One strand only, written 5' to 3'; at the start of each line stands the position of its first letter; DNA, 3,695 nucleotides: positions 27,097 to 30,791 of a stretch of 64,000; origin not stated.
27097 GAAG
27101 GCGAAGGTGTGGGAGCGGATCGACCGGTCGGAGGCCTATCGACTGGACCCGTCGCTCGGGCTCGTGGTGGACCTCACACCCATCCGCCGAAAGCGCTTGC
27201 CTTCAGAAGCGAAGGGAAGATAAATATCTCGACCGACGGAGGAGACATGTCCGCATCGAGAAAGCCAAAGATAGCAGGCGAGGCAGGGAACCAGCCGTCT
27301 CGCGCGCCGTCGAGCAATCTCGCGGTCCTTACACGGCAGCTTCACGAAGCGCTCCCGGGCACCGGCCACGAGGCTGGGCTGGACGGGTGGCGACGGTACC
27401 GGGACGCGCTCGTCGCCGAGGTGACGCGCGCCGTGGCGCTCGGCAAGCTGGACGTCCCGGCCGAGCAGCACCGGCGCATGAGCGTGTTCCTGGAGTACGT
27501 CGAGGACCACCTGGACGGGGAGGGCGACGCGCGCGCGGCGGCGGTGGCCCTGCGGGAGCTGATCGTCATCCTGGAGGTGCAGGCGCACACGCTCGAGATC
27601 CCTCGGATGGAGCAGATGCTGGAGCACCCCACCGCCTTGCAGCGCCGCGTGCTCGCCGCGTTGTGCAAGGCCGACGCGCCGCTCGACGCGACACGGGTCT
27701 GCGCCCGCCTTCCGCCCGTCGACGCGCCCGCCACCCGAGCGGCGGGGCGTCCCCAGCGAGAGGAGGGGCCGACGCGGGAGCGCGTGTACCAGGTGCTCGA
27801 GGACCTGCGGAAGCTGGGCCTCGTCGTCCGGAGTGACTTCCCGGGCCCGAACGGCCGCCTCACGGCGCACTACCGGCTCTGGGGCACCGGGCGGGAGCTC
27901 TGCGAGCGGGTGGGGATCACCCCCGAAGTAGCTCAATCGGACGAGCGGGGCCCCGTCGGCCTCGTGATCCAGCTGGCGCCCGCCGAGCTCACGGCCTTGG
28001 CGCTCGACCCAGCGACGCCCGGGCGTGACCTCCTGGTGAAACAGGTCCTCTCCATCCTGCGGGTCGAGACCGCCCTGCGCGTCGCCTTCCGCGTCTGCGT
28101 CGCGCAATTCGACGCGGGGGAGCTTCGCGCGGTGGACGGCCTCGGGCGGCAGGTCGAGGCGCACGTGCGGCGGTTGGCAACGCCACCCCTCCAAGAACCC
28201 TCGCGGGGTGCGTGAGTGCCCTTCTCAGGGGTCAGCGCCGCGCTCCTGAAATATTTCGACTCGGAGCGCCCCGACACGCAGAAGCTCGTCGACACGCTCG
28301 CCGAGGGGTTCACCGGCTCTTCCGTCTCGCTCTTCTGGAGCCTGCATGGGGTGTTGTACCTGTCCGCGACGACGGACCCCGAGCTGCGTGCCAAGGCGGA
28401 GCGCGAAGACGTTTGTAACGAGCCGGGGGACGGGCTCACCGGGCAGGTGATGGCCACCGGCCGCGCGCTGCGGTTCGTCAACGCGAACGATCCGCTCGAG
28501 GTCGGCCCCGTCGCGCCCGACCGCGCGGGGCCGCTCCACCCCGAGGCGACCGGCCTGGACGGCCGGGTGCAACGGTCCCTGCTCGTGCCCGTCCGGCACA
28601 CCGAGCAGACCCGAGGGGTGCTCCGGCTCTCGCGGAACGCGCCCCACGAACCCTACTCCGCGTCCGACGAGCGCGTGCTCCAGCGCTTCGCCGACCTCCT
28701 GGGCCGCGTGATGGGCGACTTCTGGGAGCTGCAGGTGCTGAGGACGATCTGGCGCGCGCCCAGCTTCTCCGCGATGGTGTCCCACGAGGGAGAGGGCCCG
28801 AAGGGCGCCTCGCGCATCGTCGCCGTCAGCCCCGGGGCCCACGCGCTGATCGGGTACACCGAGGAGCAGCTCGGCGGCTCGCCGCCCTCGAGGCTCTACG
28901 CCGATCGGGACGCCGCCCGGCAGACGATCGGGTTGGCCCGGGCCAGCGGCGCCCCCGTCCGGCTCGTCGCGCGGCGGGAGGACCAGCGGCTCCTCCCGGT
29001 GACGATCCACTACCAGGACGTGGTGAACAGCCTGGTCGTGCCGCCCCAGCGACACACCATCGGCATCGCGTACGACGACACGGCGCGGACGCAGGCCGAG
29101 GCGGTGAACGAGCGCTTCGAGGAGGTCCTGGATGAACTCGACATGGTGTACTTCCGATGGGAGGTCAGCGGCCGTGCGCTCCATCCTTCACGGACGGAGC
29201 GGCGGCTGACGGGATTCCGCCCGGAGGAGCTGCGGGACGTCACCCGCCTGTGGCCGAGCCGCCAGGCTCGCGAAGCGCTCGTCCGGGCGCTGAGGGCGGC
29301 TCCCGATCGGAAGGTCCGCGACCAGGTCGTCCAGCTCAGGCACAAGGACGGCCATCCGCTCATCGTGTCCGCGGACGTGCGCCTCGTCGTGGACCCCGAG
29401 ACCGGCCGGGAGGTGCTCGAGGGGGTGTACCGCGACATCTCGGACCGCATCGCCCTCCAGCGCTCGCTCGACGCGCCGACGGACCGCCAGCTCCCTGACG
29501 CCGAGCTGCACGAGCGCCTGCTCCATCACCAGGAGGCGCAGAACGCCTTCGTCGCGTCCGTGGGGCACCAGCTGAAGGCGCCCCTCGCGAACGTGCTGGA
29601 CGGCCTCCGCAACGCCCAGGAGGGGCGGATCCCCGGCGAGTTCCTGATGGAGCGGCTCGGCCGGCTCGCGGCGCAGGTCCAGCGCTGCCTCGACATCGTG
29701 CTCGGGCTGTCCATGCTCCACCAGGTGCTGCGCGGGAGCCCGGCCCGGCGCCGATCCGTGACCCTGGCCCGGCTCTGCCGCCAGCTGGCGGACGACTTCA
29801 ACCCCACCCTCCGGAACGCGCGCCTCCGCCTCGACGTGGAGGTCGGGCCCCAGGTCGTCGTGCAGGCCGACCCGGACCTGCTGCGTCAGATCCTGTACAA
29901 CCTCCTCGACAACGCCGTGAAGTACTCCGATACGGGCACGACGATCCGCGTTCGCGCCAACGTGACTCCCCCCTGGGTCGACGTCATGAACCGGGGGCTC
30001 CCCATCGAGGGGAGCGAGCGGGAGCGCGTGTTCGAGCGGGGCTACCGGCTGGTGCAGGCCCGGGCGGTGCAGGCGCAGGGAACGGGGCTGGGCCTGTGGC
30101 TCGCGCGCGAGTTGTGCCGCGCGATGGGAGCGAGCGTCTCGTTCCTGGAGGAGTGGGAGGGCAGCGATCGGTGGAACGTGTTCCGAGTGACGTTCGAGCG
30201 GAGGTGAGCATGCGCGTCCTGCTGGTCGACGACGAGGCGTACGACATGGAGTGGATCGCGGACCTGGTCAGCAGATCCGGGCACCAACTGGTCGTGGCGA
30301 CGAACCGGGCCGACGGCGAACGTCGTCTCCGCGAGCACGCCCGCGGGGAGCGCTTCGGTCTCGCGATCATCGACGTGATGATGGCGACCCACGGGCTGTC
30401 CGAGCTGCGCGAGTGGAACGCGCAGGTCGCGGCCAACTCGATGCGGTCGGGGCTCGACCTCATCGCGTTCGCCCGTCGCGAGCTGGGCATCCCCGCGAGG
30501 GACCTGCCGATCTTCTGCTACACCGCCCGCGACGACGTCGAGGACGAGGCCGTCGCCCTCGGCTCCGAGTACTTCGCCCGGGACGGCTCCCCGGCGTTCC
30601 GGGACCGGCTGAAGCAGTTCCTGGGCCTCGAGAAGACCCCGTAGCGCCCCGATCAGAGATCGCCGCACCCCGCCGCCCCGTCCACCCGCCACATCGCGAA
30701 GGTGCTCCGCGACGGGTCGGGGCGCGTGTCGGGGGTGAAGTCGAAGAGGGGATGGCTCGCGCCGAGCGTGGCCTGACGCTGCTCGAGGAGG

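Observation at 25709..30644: Candidate undescribed four-gene module: nitrilase-fold enzyme, wHTH, soluble GAF/PAS kinase and atypical receiver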

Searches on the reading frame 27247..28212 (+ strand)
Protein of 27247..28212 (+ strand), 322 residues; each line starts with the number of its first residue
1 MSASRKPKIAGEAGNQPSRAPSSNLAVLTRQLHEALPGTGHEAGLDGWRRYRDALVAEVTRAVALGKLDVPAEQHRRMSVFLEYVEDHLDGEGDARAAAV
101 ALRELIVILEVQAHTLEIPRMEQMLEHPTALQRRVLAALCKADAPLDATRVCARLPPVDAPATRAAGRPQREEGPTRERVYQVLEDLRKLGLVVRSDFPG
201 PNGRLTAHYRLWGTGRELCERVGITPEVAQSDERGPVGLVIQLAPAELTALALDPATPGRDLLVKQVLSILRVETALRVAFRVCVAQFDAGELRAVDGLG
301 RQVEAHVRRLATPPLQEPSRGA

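Call 4: search_protein_families(library=pfam, proteins=[window:27247-28212:+], max_evalue=0.1)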
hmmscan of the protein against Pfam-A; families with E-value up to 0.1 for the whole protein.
window:27247-28212:+ (322 aa): 1 family
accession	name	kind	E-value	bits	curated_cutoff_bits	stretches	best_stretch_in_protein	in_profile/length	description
PF03551.20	PadR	-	0.024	15.1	27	1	179-219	33-73/75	Transcriptional regulator PadR-like family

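Call 5: search_protein_families(library=padloc, proteins=[window:27247-28212:+], max_evalue=0.1)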
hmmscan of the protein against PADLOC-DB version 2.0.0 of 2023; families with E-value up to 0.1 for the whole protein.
window:27247-28212:+ (322 aa): 0 families

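Call 6: search_protein_families(library=ncbifam, proteins=[window:27247-28212:+], max_evalue=0.1)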
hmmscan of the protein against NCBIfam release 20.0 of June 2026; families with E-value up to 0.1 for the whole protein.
window:27247-28212:+ (322 aa): 1 family
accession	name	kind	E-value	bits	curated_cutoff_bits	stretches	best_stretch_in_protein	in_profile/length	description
NF038102.1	AAC_6p_III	exception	0.004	17.3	305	1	77-166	50-131/156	tobramycin N-acetyltransferase AAC(6')-III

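Call 11: find_homologous_proteins(query=window:27247-28212:+, max_evalue=0.001)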
Query window:27247-28212:+ (322 aa): 2 proteins with E <= 0.001 among 8000 candidates.
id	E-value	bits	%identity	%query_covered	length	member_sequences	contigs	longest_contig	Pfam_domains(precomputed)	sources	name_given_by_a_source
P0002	5.2e-204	695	100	100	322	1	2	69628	-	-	-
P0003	7.3e-4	37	29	63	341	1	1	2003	-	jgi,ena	-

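Call 64: search_solved_structures(query=A5, max_evalue=5, show_alignments=2)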
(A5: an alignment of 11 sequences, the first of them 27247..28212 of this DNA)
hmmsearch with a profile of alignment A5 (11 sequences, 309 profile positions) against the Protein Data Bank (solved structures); distinct sequences matched with E-value up to 5: 12.
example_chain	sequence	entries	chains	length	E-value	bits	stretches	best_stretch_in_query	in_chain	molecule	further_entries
2v0o_A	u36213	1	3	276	0.0089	18.6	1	23-135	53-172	FCH DOMAIN ONLY PROTEIN 2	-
2fu4_A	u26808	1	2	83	0.053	16.1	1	127-179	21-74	Ferric uptake regulation protein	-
1mzb_A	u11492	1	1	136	0.12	14.9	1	127-178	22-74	ferric uptake regulation protein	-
6h1c_A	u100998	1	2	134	0.13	14.9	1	127-178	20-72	Ferric uptake regulation protein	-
8j6w_A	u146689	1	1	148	0.18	14.4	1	127-179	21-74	Ferric uptake regulation protein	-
2w57_A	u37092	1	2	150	0.57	12.7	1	127-180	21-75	FERRIC UPTAKE REGULATION PROTEIN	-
5l0p_A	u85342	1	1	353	0.9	12.1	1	127-179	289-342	Transcription factor ETV6, Transcription factor ETV6, Transcription factor ETV6, Ferric up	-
6abt_B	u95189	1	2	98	1.2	11.6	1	160-197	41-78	PadR family transcriptional regulator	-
5nbc_A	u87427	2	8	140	1.4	11.4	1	125-177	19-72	Ferric uptake regulation protein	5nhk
6abq_B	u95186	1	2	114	1.7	11.2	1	160-197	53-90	PadR family transcriptional regulator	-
2g9w_A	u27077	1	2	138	1.9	11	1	122-178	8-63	conserved hypothetical protein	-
8hdv_A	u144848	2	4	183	4.7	9.7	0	47-105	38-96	De novo design cavitated protein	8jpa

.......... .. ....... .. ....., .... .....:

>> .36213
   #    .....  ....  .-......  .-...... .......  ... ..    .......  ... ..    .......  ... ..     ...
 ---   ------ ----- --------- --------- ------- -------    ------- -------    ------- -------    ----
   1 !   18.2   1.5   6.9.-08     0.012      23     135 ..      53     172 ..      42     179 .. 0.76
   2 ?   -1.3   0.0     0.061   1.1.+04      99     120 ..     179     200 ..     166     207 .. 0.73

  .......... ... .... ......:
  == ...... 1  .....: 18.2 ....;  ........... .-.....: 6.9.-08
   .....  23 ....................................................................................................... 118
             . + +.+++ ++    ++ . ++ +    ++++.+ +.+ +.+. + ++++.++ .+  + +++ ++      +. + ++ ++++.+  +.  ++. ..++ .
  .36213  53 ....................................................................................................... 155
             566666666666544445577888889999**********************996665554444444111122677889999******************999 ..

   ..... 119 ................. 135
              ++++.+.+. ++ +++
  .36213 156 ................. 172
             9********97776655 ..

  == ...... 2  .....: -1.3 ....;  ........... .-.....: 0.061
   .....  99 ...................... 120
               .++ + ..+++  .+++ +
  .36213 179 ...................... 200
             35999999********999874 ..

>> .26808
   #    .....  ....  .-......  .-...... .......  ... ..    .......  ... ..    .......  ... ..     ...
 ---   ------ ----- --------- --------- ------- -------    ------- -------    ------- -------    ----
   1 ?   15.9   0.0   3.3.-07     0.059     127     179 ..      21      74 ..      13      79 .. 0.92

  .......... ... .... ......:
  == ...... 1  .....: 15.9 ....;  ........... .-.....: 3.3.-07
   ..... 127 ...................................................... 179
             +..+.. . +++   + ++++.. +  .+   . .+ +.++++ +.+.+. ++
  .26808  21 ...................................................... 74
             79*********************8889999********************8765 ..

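Call 65: search_protein_families(library=pfam, alignment_id=A5, max_evalue=0.05)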
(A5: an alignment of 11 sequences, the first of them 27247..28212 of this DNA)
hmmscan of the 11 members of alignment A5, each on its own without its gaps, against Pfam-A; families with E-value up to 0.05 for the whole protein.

A. member 1, window:27247-28212:+ (322 aa): 1 family
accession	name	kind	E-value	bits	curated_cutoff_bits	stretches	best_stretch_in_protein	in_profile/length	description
PF03551.20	PadR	-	0.024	15.1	27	1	179-219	33-73/75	Transcriptional regulator PadR-like family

B. families by the number of members that match (of 11 scanned): 4 families
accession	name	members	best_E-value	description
PF03551.20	PadR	2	0.008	Transcriptional regulator PadR-like family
PF00486.34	Trans_reg_C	2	0.022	Transcriptional regulatory protein, C terminal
PF03965.22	Penicillinase_R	1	0.035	Penicillinase repressor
PF12884.12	TORC_N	1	0.049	Transducer of regulated CREB activity, N terminus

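Call 102: search_protein_families(library=padloc, alignment_id=A5, max_evalue=0.01)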
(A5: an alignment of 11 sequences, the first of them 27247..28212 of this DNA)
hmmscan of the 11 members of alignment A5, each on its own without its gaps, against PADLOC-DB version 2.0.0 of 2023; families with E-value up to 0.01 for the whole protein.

A. member 1, window:27247-28212:+ (322 aa): 0 families

B. families by the number of members that match (of 11 scanned): 0 families

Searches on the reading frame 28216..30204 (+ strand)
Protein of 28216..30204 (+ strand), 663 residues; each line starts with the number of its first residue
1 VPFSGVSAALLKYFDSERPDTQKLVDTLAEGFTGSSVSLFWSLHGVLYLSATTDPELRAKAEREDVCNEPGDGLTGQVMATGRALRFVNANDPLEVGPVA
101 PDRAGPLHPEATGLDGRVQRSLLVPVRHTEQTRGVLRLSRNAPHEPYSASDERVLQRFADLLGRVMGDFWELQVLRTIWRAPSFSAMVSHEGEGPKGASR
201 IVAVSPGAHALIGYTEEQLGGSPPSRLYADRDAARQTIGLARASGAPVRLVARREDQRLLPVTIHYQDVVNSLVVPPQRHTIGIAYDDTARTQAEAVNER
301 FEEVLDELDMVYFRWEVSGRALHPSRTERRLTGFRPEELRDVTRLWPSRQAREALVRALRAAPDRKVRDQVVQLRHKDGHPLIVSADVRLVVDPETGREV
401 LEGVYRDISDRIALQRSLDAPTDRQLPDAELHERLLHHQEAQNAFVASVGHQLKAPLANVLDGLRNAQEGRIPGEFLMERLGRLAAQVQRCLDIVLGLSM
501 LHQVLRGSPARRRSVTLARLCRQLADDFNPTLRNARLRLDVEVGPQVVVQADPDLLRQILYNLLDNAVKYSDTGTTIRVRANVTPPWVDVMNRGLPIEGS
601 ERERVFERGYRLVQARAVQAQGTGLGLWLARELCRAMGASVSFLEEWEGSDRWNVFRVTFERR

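Call 4: search_protein_families(library=pfam, proteins=[window:28216-30204:+], max_evalue=0.1)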
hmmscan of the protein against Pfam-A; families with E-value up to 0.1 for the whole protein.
window:28216-30204:+ (663 aa): 9 families
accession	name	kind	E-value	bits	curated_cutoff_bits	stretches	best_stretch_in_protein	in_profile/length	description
PF02518.31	HATPase_c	-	2.2e-16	60.7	26.4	1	552-660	2-107/111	Histidine kinase-, DNA gyrase B-, and HSP90-like ATPase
PF13185.12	GAF_2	-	1.1e-09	39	28.6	1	22-165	9-134/136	GAF domain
PF01590.32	GAF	-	3.3e-08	34.6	22.4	1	22-164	7-131/133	GAF domain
PF13426.13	PAS_9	-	4.7e-06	27.3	27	0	199-264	11-79/103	PAS domain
PF13492.12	GAF_3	-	0.0014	19.5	27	1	117-163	79-124/129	GAF domain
PF08447.18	PAS_3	-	0.0034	18.1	25.6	0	329-401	9-85/89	PAS fold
PF00512.31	HisKA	-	0.017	15.6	26.9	1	442-495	2-54/66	His Kinase A (phospho-acceptor) domain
PF12804.13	NTP_transf_3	-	0.023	15.3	27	1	354-457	26-131/160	MobA-like NTP transferase domain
PF08448.16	PAS_4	-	0.048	14.3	23.1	0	319-411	15-108/110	PAS fold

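Call 5: search_protein_families(library=padloc, proteins=[window:28216-30204:+], max_evalue=0.1)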
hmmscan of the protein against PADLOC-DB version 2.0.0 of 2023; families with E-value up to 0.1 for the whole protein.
window:28216-30204:+ (663 aa): 4 families
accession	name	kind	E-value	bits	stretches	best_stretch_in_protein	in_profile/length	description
PDLC04647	PDC-M43B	-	2.8e-13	47.6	1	538-644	211-318/347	-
PDLC04650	PDC-M43B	-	1.6e-08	32.2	1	532-648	204-323/344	-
PDLC04648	PDC-M43B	-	1.3e-05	22.3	1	557-644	233-323/361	-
PDLC04649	PDC-M43B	-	3.1e-05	21.1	1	549-642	220-317/345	-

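Call 6: search_protein_families(library=ncbifam, proteins=[window:28216-30204:+], max_evalue=0.1)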
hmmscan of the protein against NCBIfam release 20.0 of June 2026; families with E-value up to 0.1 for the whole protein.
window:28216-30204:+ (663 aa): 62 families (the best 25 are shown)
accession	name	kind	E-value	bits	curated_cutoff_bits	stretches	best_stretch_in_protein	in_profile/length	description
NF046044.1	PnpS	equivalog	3.6e-28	98.7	400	1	439-642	167-374/390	two-component system histidine kinase PnpS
TIGR02966.1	phoR_proteo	equivalog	5.1e-28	98.1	334.2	1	439-634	111-310/333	phosphate regulon sensor histidine kinase PhoR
NF012163.2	BaeS_SmeS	equivalog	1.8e-25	89.8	500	1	431-643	229-442/457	sensor histidine kinase efflux regulator BaeS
NF033092.0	HK_WalK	equivalog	3.4e-25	88.7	725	1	440-643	370-578/594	cell wall metabolism sensor histidine kinase WalK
NF008312.0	PRK11100.1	equivalog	2.7e-24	85.9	356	1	437-643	251-458/477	two-component system sensor histidine kinase CreC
NF033091.0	HK_VanS_ACDEFG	equivalog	1.1e-23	83.8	400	1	509-641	143-277/293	vancomycin resistance histidine kinase VanS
TIGR01386.1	cztS_silS_copS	subfamily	5.3e-23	81.7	292.55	1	441-660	240-456/457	heavy metal sensor histidine kinase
NF041735.1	hist_kin_RppB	equivalog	3.9e-20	72.1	400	1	442-641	216-421/438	two-component system sensor histidine kinase RppB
NF006800.0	PRK09303.1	equivalog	1.2e-19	70.5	342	1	432-636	141-354/383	histidine kinase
NF052314.1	T9SS_HK_PorY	subfamily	2.7e-19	69.5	350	1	432-643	201-405/418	PorY family sensor histidine kinase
NF007837.0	PRK10549.1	equivalog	5.6e-19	68.2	603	1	434-639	232-438/466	envelope stress sensor histidine kinase BaeS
NF041880.1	EPS_EpsF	equivalog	1.1e-18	67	900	1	433-639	265-471/492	response regulator EpsF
NF041832.1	near_NosP_CTERM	subfamily_domain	2.2e-18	66.5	400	1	442-643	7-209/370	NahK/ErcS family hybrid sensor histidine kinase/response regulator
NF008235.0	PRK11006.1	equivalog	2.6e-16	59.5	390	1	440-630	202-394/431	phosphate regulon sensor histidine kinase PhoR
TIGR02956.1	TMAO_torS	equivalog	1.3e-15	56.6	676.5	1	440-643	462-666/967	TMAO reductase system sensor histidine kinase/response regulator TorS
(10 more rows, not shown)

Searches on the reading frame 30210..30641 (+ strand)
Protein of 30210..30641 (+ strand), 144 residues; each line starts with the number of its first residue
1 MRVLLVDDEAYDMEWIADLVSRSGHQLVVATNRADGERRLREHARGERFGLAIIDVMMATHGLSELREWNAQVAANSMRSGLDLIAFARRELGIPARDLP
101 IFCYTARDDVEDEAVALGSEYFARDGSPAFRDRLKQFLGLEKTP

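Call 4: search_protein_families(library=pfam, proteins=[window:30210-30641:+], max_evalue=0.1)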
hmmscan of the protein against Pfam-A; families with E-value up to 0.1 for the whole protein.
window:30210-30641:+ (144 aa): 1 family
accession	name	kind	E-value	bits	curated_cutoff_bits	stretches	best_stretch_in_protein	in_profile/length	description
PF00072.30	Response_reg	-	0.00035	21.1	30.2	1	3-60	1-54/111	Response regulator receiver domain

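Call 5: search_protein_families(library=padloc, proteins=[window:30210-30641:+], max_evalue=0.1)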
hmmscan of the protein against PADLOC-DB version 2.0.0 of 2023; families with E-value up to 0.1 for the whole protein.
window:30210-30641:+ (144 aa): 1 family
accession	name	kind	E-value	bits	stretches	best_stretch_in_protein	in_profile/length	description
PDLC00473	JetB1|JetB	-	0.017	12.6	1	21-77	161-217/230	DUF4194 domain; MukE-like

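Call 6: search_protein_families(library=ncbifam, proteins=[window:30210-30641:+], max_evalue=0.1)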
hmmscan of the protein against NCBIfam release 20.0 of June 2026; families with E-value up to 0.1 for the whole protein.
window:30210-30641:+ (144 aa): 17 families
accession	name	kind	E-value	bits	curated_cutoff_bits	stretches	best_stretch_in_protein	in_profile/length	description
NF008567.0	PRK11517.1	equivalog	8.5e-06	25.3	353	1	1-59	1-55/223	response regulator transcription factor HprR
NF011874.0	PRK15347.1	equivalog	4.1e-05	21.8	852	1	1-74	691-761/921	two component system sensor kinase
TIGR01387.1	cztR_silR_copR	subfamily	0.00016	21.4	279.2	1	3-60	1-54/218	heavy metal response regulator transcription factor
NF008078.0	PRK10816.1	equivalog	0.0019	17.8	336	1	1-72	1-69/223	two-component system response regulator PhoP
NF052596.1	RR_EAL_PvrR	equivalog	0.0045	15.7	580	1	1-60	4-60/398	response regulator cyclic di-GMP phosphodiesterase PvrR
TIGR02154.1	PhoB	equivalog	0.0047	16.3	296.2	0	2-71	4-70/226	phosphate regulon transcriptional regulator PhoB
NF012023.0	PRK15479.1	equivalog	0.0071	15.9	337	0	1-60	1-56/224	transcriptional regulator TctD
TIGR02956.1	TMAO_torS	equivalog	0.019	13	676.5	1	2-77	703-775/967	TMAO reductase system sensor histidine kinase/response regulator TorS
NF041734.1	resp_reg_RppA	equivalog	0.022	14.1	250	0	1-60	1-58/229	two-component system response regulator RppA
NF041733.1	resp_reg_CseB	equivalog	0.022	14.1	350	1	2-59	2-55/228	two-component system response regulator CseB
TIGR03787.1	marine_sort_RR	equivalog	0.035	13.6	335.7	0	2-59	2-55/227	proteobacterial dedicated sortase system response regulator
NF008199.0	PRK10955.1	equivalog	0.037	14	341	1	2-69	3-66/232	envelope stress response regulator transcription factor CpxR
NF041866.1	EpsW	equivalog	0.064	12.9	200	0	80-117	65-100/131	exopolysaccharide biosynthesis response regulator EpsW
NF007005.1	PRK09468.1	equivalog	0.071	12.5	331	0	2-67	5-67/237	osmolarity response regulator transcription factor OmpR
NF006623.1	PRK09191.1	subfamily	0.076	12.8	240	1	2-61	139-195/258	PhyR family response regulator anti-anti-sigma factor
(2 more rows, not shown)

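Call 100: search_solved_structures(query=A7, max_evalue=0.01, show_alignments=1)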
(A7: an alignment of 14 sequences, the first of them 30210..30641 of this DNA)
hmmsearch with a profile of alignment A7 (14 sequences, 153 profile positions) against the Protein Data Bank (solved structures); distinct sequences matched with E-value up to 0.01: 18.
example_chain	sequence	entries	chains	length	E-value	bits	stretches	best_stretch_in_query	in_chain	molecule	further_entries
4ja2_A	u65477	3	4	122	0.00016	24.5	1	4-74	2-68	Response regulator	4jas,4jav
6azr_B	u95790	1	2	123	0.00029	23.6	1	4-74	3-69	Chemotaxis regulator-transmits chemoreceptor signals to flagelllar motor components CheY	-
3dge_C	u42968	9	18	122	0.00041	23.2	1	4-74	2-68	Response regulator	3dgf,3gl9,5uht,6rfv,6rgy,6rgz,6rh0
4euk_A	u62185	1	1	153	0.001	21.8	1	3-132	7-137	Histidine kinase 5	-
9rhz_C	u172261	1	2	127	0.0012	21.7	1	3-48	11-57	Chemotaxis protein CheY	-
4iga_A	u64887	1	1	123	0.0017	21.1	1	5-49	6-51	Chemotaxis protein CheY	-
1tmy_A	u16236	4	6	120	0.0019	21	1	5-49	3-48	CHEY PROTEIN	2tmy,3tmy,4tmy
9ji3_J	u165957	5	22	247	0.0023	20.7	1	4-64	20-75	DNA-binding response regulator | Possible two component system response transcriptional positive regulator PhoP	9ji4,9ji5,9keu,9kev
4qyw_A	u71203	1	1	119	0.0023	20.7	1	5-50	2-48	Chemotaxis protein CheY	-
3r0j_A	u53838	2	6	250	0.0023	20.7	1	4-64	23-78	POSSIBLE TWO COMPONENT SYSTEM RESPONSE TRANSCRIPTIONAL POSITIVE REGULATOR PHOP | Response regulator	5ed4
1u0s_Y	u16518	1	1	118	0.0024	20.7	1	5-49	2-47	Chemotaxis protein cheY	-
9lbr_A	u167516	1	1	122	0.0028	20.4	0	4-68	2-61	Response regulator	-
6rh1_C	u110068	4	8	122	0.0031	20.3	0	4-72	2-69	Response regulator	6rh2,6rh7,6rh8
8phx_A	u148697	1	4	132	0.0052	19.6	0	5-64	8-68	Histidine protein kinase SLN1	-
1mvo_A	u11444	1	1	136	0.0054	19.5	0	4-63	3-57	PhoP response regulator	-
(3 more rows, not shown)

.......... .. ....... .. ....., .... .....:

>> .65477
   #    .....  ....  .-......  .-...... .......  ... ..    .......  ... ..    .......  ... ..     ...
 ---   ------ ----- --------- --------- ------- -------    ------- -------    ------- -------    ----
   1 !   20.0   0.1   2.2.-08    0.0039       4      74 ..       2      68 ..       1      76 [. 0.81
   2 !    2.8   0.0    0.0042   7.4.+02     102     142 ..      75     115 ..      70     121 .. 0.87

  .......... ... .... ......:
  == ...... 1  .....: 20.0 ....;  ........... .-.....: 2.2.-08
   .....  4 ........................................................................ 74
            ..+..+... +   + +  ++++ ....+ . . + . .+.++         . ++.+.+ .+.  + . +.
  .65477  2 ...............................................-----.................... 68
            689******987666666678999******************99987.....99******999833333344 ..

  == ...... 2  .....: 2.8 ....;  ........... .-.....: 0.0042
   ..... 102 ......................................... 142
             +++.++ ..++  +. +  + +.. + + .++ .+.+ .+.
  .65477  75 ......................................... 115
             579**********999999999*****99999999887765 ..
